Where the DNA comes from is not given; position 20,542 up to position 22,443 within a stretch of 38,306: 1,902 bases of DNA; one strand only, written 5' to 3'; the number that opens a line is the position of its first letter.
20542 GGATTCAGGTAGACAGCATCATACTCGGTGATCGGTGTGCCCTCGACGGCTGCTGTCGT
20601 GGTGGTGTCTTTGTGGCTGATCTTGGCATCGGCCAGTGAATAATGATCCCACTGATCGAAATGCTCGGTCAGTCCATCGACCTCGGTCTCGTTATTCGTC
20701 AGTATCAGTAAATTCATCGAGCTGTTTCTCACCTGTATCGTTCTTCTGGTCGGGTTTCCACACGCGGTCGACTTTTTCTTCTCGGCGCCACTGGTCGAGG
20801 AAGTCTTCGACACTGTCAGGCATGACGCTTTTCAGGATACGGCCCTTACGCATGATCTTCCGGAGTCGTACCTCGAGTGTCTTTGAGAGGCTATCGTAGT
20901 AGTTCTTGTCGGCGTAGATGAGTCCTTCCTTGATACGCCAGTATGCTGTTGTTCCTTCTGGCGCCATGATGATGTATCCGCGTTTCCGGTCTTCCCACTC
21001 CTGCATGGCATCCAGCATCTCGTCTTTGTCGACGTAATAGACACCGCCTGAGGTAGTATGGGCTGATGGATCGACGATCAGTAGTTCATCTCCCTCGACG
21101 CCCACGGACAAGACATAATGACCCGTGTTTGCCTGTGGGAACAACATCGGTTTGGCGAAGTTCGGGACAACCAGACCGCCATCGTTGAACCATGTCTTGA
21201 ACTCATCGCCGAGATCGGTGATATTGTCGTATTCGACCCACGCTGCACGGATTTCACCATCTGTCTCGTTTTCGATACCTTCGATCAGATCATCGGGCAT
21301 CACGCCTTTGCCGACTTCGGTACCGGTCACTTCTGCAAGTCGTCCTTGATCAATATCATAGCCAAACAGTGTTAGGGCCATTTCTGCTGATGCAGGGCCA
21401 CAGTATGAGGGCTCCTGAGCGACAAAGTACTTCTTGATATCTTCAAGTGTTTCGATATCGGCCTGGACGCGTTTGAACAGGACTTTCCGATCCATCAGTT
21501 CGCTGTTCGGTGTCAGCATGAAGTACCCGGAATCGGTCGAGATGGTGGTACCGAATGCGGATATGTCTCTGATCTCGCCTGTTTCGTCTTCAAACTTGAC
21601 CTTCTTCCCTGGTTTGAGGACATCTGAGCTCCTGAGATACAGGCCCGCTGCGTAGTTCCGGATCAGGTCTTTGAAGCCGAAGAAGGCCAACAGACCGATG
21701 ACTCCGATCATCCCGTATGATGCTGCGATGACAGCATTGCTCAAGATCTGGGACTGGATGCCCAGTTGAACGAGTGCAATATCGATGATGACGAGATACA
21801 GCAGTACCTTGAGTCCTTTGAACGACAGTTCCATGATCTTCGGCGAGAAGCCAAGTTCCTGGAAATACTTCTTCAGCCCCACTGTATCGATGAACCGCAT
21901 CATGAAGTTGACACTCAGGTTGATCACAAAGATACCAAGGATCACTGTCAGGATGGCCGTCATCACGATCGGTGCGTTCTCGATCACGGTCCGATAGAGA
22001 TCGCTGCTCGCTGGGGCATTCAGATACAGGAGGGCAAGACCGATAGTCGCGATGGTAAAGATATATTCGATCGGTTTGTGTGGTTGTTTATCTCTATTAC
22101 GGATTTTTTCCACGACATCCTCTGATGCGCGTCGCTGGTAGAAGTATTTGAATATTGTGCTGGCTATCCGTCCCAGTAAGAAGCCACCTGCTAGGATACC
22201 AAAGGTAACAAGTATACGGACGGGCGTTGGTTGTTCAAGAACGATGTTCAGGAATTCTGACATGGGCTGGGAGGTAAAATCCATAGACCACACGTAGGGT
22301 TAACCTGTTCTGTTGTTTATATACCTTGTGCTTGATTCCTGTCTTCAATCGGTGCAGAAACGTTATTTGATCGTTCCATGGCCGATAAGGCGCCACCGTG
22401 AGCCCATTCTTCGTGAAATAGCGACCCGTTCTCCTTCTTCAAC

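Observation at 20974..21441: Intact papain-fold catalytic set (Gln-Cys-His-Asp) on the cytoplasmic end of a mechanosensitive channel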

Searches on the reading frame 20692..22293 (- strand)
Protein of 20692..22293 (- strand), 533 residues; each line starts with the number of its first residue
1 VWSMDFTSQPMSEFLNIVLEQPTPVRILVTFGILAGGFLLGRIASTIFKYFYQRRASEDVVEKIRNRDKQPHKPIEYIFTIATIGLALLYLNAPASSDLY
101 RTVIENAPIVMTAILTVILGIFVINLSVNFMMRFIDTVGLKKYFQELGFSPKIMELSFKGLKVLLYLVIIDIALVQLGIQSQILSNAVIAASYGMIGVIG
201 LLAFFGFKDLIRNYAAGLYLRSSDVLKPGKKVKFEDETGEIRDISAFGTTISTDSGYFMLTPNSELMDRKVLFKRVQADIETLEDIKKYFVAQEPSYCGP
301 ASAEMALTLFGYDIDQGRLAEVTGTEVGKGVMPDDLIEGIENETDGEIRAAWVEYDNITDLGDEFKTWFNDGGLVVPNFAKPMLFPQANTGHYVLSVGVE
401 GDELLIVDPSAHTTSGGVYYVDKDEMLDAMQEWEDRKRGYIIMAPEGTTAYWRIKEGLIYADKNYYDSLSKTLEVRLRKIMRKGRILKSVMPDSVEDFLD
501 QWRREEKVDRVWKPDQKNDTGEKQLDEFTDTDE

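Call 3: search_protein_families(library=pfam, proteins=[window:20692-22293:-], max_evalue=1)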
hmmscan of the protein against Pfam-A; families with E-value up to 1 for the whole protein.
window:20692-22293:- (533 aa): 5 families
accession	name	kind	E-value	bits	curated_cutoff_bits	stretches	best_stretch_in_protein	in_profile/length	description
PF13529.12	Peptidase_C39_2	-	4.5e-07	31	24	1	292-409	7-142/143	Peptidase_C39 like family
PF00924.24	MS_channel_2nd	-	3.2e-05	24.4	20.2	1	209-270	1-62/68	Mechanosensitive ion channel, beta-domain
PF03412.21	Peptidase_C39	-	0.00013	22.3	22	1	293-415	8-106/133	Peptidase C39 family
PF05023.20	Phytochelatin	-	0.087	12.5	24.9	0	272-310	21-62/210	Phytochelatin synthase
PF05552.17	MS_channel_1st_1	-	0.23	11.8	22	0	102-140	9-47/50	Mechanosensitive ion channel, conserved TM helix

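Call 4: search_protein_families(library=ncbifam, proteins=[window:20692-22293:-], max_evalue=1)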
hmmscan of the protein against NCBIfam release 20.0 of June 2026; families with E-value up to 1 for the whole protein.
window:20692-22293:- (533 aa): 4 families
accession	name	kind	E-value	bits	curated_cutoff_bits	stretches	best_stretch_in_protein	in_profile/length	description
NF033912.1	msc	subfamily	0.002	17.4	100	1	86-190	163-266/365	mechanosensitive ion channel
NF047602.1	MscsSHelicob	equivalog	0.0022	17.5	400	1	163-272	55-156/260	small-conductance mechanosensitive channel MscS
NF007662.0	PRK10334.1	subfamily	0.0067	15.7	321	1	168-269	76-173/286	small-conductance mechanosensitive channel MscS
NF011134.0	PRK14553.3-3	equivalog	0.11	12.5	185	1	244-277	47-81/95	ribosomal-processing cysteine protease Prp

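Call 7: find_homologous_proteins(query=window:20692-22293:-, max_evalue=0.001)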
Query window:20692-22293:- (533 aa): 250 proteins with E <= 0.001 among 8000 candidates; the best 120 are listed.
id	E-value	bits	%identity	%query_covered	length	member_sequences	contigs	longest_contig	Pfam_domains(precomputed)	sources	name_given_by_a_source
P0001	0.0e+0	1187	100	99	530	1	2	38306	PF13529.14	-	-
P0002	2.1e-278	942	77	99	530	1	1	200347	PF00924.25,PF13529.14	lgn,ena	-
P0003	1.3e-276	936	77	99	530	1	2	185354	PF00924.25,PF13529.14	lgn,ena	-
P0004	2.2e-223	761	62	99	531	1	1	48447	PF13529.14,PF05552.18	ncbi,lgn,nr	ncbi:MAG: C39 family peptidase [Candidatus Nanohaloarchaea archaeon]|nr:C39 family peptidase [Candid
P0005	3.7e-222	757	59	99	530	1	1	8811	PF00924.25,PF13529.14,PF05552.18,PF03412.22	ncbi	-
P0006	3.7e-218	743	60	99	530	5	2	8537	PF00924.25,PF13529.14,PF05552.18,PF03412.22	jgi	-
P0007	1.2e-211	722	61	97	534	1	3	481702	PF13529.14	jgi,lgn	jgi:small-conductance mechanosensitive channel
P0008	2.5e-205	701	59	97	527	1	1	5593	PF00924.25,PF13529.14,PF05552.18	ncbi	-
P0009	5.5e-203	693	58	97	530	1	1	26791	PF13529.14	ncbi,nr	ncbi:MAG: C39 family peptidase [Candidatus Nanohaloarchaeota archaeon QJJ-7]|nr:C39 family peptidase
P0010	1.7e-202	692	56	99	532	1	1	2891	PF00924.25,PF13529.14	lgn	-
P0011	1.7e-202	692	58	99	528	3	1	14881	PF00924.25,PF13529.14,PF05552.18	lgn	-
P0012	2.5e-202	691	57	97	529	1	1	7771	PF13529.14,PF05552.18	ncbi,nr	ncbi:MAG: mechanosensitive ion channel, partial [Candidatus Nanohaloarchaea archaeon]|nr:mechanosens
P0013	3.9e-200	684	58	96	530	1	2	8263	PF13529.14,PF05552.18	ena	-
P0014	8.9e-199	679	57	96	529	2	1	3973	PF00924.25,PF13529.14,PF05552.18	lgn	-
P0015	1.0e-189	649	57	96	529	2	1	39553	PF00924.25,PF13529.14,PF05552.18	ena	-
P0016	1.6e-187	642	55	96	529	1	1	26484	PF00924.25,PF13529.14,PF05552.18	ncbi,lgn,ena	-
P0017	1.6e-184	632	71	71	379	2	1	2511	PF00924.25,PF13529.14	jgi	jgi:hypothetical protein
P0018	1.1e-182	626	55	96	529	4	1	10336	PF00924.25,PF13529.14,PF05552.18,PF03412.22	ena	-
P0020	1.5e-175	603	52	95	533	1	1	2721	PF00924.25,PF13529.14,PF05552.18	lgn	-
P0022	5.7e-175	601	51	99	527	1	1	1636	PF00924.25,PF13529.14,PF05552.18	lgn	-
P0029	3.3e-171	588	50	97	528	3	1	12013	PF00924.25,PF13529.14,PF05552.18,PF03412.22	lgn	-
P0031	5.4e-170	584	50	97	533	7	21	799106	PF13529.14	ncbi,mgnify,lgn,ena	mgnify:CR=1 FL=1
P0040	3.1e-165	569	50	96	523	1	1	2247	PF00924.25,PF05552.18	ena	-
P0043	6.1e-164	564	49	93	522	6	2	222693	PF00924.25,PF13529.14,PF05552.18,PF03412.22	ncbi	ncbi:MAG: C39 family peptidase [Candidatus Aenigmatarchaeota archaeon]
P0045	4.1e-163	562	49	96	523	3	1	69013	PF00924.25,PF13529.14,PF05023.21,PF03412.22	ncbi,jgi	-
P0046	5.6e-163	561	49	95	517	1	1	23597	PF00924.25,PF13529.14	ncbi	ncbi:MAG: mechanosensitive ion channel domain-containing protein [Candidatus Nanohaloarchaea archaeo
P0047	2.6e-162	559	49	98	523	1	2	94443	PF00924.25,PF13529.14,PF03412.22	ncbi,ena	-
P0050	4.0e-161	555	49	95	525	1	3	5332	PF00924.25,PF13529.14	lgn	-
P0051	6.0e-161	555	49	96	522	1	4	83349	PF00924.25,PF13529.14,PF03412.22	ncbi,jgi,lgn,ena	-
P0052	2.1e-159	549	49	96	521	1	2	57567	PF00924.25,PF13529.14,PF05023.21,PF03412.22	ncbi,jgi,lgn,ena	-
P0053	3.0e-159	549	48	95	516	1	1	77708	PF00924.25,PF13529.14,PF03412.22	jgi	jgi:small-conductance mechanosensitive channel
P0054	4.6e-159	548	48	96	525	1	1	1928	PF00924.25,PF13529.14,PF05552.18,PF03412.22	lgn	-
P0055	1.0e-158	547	48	95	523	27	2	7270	PF00924.25,PF13529.14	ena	-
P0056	1.4e-158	547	49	90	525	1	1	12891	PF00924.25,PF13529.14,PF03412.22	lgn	-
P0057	2.8e-158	546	49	95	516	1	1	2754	PF00924.25,PF13529.14,PF05023.21,PF03412.22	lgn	-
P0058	7.3e-158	544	51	86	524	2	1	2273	PF00924.25,PF13529.14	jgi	-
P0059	7.7e-158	544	47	94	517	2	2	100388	PF00924.25,PF13529.14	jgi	jgi:small-conductance mechanosensitive channel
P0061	3.2e-157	542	47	96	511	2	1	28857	PF00924.25,PF13529.14,PF03412.22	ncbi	ncbi:MAG: C39 family peptidase [Candidatus Nanohaloarchaea archaeon]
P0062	3.6e-157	542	49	95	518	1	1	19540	PF00924.25,PF13529.14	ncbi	ncbi:MAG: C39 family peptidase [Candidatus Nanohaloarchaea archaeon]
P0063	4.1e-157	542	48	92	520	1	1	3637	PF00924.25,PF13529.14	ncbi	ncbi:MAG: mechanosensitive ion channel domain-containing protein [Candidatus Nanohaloarchaea archaeo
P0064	9.5e-157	541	48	96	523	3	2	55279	PF00924.25,PF13529.14,PF05552.18,PF03412.22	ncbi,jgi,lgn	-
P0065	1.8e-156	540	46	99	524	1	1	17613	PF00924.25,PF13529.14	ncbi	-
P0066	1.8e-156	540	47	98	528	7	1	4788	PF00924.25,PF13529.14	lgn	-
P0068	2.4e-156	539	48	95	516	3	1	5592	PF00924.25,PF13529.14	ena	-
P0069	3.1e-156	539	51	94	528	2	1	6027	PF00924.25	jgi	jgi:small-conductance mechanosensitive channel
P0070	6.6e-156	538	48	95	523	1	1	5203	PF00924.25,PF13529.14,PF05552.18,PF03412.22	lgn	-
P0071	8.8e-156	538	48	95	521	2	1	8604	PF00924.25,PF13529.14,PF03412.22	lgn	-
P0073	3.5e-155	536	48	96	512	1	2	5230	PF00924.25,PF13529.14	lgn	-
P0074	3.7e-155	535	48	99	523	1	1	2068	PF00924.25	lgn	-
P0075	2.3e-154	533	47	95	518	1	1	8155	PF00924.25,PF13529.14,PF05552.18,PF03412.22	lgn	-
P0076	5.0e-154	532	47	95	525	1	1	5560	PF00924.25,PF13529.14,PF03412.22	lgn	-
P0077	5.8e-154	532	47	94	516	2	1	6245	PF00924.25,PF13529.14,PF03412.22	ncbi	-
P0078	6.3e-154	531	48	96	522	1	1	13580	PF00924.25,PF05552.18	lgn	-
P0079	6.4e-154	531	48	95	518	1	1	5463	PF00924.25,PF13529.14,PF05023.21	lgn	-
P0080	1.1e-153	531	45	99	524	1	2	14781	PF00924.25,PF13529.14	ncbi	-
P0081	1.4e-153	530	49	92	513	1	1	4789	PF00924.25,PF13529.14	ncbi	ncbi:MAG: C39 family peptidase [Candidatus Nanohaloarchaea archaeon]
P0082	2.5e-153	529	48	94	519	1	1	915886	PF00924.25,PF13529.14,PF03412.22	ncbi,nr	ncbi:mechanosensitive ion channel [Candidatus Nanohaloarchaea archaeon]|nr:mechanosensitive ion chan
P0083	4.1e-153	529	48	93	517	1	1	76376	PF00924.25,PF13529.14,PF03412.22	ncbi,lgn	-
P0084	4.1e-153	529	47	96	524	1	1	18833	PF00924.25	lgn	-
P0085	9.0e-153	528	47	96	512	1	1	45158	PF00924.25,PF13529.14,PF05552.18,PF03412.22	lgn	-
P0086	1.0e-152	527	48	94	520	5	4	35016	PF00924.25,PF13529.14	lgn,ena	-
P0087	1.1e-152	527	46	95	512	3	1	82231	PF00924.25,PF13529.14,PF05552.18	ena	-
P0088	1.3e-152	527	47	96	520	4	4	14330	PF00924.25,PF13529.14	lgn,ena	-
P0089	2.1e-152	526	47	96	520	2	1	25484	PF00924.25,PF13529.14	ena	-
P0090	2.6e-152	526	48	96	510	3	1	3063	PF00924.25,PF13529.14,PF03412.22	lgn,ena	-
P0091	3.7e-152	526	47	98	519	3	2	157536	PF00924.25,PF13529.14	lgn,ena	-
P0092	7.2e-152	525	47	96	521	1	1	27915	PF00924.25,PF05552.18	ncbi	-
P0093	7.2e-151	521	47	96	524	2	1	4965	PF00924.25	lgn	-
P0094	1.1e-150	521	47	95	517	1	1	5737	PF00924.25,PF13529.14,PF05023.21,PF03412.22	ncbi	ncbi:MAG: C39 family peptidase [Candidatus Nanohaloarchaea archaeon]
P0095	1.2e-150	521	49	92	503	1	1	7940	PF00924.25,PF05552.18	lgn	-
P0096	3.8e-150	519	46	97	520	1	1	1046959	PF00924.25,PF13529.14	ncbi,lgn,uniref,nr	ncbi:mechanosensitive ion channel domain-containing protein [Candidatus Nanohalovita haloferacivicin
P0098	1.4e-149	517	47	96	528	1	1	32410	PF00924.25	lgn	-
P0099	6.4e-149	515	49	95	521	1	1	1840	PF00924.25,PF05552.18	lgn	-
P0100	6.7e-149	515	47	99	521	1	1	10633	PF00924.25,PF05552.18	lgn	-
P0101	1.0e-148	514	48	95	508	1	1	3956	PF00924.25,PF13529.14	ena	-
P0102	1.6e-148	514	48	95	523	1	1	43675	PF00924.25,PF13529.14,PF05552.18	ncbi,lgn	ncbi:MAG: mechanosensitive ion channel domain-containing protein [Candidatus Nanohalobium sp.]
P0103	2.0e-148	513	47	96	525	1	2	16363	PF00924.25,PF13529.14,PF05552.18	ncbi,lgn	ncbi:MAG: mechanosensitive ion channel domain-containing protein [Candidatus Nanohalobium sp.]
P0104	2.4e-148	513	47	93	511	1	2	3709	PF00924.25,PF13529.14,PF05552.18,PF03412.22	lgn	-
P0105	4.6e-148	512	48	92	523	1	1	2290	PF00924.25,PF13529.14,PF05552.18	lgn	-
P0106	1.3e-146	507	46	96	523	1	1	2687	PF00924.25,PF13529.14,PF05552.18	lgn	-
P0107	1.9e-146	507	46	95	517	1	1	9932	PF00924.25,PF13529.14,PF05552.18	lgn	-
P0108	2.6e-146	506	47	94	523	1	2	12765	PF00924.25,PF13529.14,PF05552.18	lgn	-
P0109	4.2e-146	506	47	94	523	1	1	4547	PF00924.25,PF13529.14,PF05552.18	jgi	jgi:small-conductance mechanosensitive channel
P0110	2.2e-145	503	47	95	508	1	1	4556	PF00924.25,PF13529.14,PF03412.22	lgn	-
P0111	3.0e-145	503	46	96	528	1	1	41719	PF00924.25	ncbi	-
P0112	6.1e-145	502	46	92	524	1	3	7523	PF00924.25,PF13529.14,PF05552.18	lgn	-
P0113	6.2e-145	502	47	94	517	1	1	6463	PF00924.25,PF13529.14,PF05552.18,PF03412.22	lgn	-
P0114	1.6e-144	500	46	95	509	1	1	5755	PF00924.25,PF05552.18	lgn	-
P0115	2.0e-144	500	47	96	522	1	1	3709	PF00924.25,PF05552.18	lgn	-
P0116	3.8e-144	499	46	96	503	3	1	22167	PF00924.25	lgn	-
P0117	4.3e-144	499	46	96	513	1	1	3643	PF00924.25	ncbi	-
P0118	7.6e-144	498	48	86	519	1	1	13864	PF00924.25,PF13529.14,PF03412.22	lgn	-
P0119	3.1e-143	496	46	94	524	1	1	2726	PF00924.25,PF13529.14,PF05552.18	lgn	-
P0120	3.5e-143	496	46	97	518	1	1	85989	PF00924.25,PF13529.14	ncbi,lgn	ncbi:MAG: mechanosensitive ion channel domain-containing protein [Candidatus Nanohaloarchaea archaeo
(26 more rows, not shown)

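Call 16: find_encoding_contigs(protein=P0096, flank=8000, max_places=2)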
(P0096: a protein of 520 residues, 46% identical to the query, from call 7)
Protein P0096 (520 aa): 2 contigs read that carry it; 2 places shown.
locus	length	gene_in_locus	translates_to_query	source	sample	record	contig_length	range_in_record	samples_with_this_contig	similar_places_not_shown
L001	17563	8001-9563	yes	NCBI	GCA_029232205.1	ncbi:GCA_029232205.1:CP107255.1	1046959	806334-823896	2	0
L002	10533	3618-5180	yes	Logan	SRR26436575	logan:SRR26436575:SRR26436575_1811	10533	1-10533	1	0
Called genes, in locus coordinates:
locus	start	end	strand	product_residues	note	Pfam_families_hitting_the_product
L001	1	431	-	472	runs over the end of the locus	PF00875:DNA_photolyase, PF03441:FAD_binding_7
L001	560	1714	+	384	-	PF02749:QRPTase_N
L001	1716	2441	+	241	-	PF00857:Isochorismatase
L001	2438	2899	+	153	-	-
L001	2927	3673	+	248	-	PF00293:NUDIX, PF19368:WHD_AraR, PF21906:WHD_NrtR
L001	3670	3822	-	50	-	-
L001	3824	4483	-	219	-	PF02254:TrkA_N, PF02080:TrkA_C (weak)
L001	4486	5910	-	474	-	PF02386:TrkH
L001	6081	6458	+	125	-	PF01092:Ribosomal_S6e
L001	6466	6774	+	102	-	-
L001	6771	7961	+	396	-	PF00009:GTP_EFTU, PF01926:MMR_HSR1 (faint), PF03193:RsgA_GTPase (faint), PF09173:eIF2_C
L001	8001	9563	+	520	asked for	PF00924:MS_channel_2nd, PF13529:Peptidase_C39_2 (weak)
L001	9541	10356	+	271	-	-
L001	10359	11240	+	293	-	PF14397:ATPgrasp_ST (faint), PF02655:ATP-grasp_3, PF02786:CPSase_L_D2 (weak), PF08443:RimK, PF02955:GSH-S_ATP, PF07478:Dala_Dala_lig_C (faint)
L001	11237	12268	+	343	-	PF04107:GCS2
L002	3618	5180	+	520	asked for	PF00924:MS_channel_2nd, PF13529:Peptidase_C39_2 (weak)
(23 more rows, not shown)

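Call 17: find_encoding_contigs(protein=P0031, flank=8000, max_places=2)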
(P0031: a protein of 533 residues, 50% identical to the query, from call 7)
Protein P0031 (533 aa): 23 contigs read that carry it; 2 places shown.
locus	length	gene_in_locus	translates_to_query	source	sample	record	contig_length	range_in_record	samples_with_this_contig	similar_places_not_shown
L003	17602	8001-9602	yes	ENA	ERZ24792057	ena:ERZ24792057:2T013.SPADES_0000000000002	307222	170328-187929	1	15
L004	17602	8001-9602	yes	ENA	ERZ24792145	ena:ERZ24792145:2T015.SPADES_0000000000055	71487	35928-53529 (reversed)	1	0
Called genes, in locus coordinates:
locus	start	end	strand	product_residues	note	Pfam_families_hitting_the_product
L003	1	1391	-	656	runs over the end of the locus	-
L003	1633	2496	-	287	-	PF00892:EamA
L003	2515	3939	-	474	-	PF00875:DNA_photolyase, PF03441:FAD_binding_7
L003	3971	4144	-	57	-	-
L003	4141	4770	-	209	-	PF02254:TrkA_N, PF02080:TrkA_C (weak)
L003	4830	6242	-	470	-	PF02386:TrkH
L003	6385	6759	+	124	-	PF01092:Ribosomal_S6e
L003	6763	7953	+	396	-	PF00009:GTP_EFTU, PF03193:RsgA_GTPase (faint), PF09173:eIF2_C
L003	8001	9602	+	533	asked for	PF13529:Peptidase_C39_2 (weak)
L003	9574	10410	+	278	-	-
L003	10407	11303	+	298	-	PF14397:ATPgrasp_ST (faint), PF02655:ATP-grasp_3 (weak), PF08443:RimK, PF02222:ATP-grasp (weak), PF02955:GSH-S_ATP, PF07478:Dala_Dala_lig_C (faint)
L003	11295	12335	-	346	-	-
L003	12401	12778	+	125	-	PF18477:PIN_9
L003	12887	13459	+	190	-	PF03876:SHS2_Rpb7-N, PF00575:S1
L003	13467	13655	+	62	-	PF06093:Spt4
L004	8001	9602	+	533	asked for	PF13529:Peptidase_C39_2 (weak)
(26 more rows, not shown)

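Call 24: predict_structure(alignment_id=A2)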
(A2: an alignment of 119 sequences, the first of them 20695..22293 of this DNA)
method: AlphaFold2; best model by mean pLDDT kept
length: 533 residues; sequences in the alignment: 119
mean_pLDDT: 81.3   pTM: 0.45
mean pLDDT of the five models: 81.3, 80.7, 79.4, 79.1, 77.9
residues with pLDDT >= 90: 209; 70-90: 213; 50-70: 74; < 50: 37
segments of 3 or more residues with pLDDT < 50: 272-277, 506-533
pLDDT, mean of each block of 10 residues (from residue 1): 59 74 85 92 90 73 68 85 86 70 81 90 96 94 85 90 93 88 83 89 85 88 84 86 90 92 83 50 67 78 95 94 89 96 97 93 95 96 87 93 92 77 95 89 97 89 55 70 59 71 53 33 35 36
secondary structure, 60 per line:
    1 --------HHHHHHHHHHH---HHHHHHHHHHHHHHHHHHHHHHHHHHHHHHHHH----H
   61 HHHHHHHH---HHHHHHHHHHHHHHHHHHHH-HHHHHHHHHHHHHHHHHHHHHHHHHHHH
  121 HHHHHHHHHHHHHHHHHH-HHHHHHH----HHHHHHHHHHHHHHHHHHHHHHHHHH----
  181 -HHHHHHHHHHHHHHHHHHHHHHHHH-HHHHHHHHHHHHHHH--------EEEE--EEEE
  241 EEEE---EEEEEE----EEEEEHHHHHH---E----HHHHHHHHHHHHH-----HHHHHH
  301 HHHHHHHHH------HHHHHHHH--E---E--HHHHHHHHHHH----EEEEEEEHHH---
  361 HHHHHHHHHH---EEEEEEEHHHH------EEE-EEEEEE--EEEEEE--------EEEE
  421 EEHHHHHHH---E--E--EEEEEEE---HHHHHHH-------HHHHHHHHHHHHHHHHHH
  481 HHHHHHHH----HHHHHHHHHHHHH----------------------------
elements in order: H9-19 H23-55 H60-68 H72-91 H93-138 H140-146 H151-176 H182-206 H208-222 E231-234 E237-244 E248-253 E258-262 H263-268 H277-289 H295-309 H316-323 H333-343 E348-354 H361-370 E374-380 H381-384 E391-393 E395-400 E403-408 E417-422 H423-429 E439-445 H449-455 H463-488 H493-505
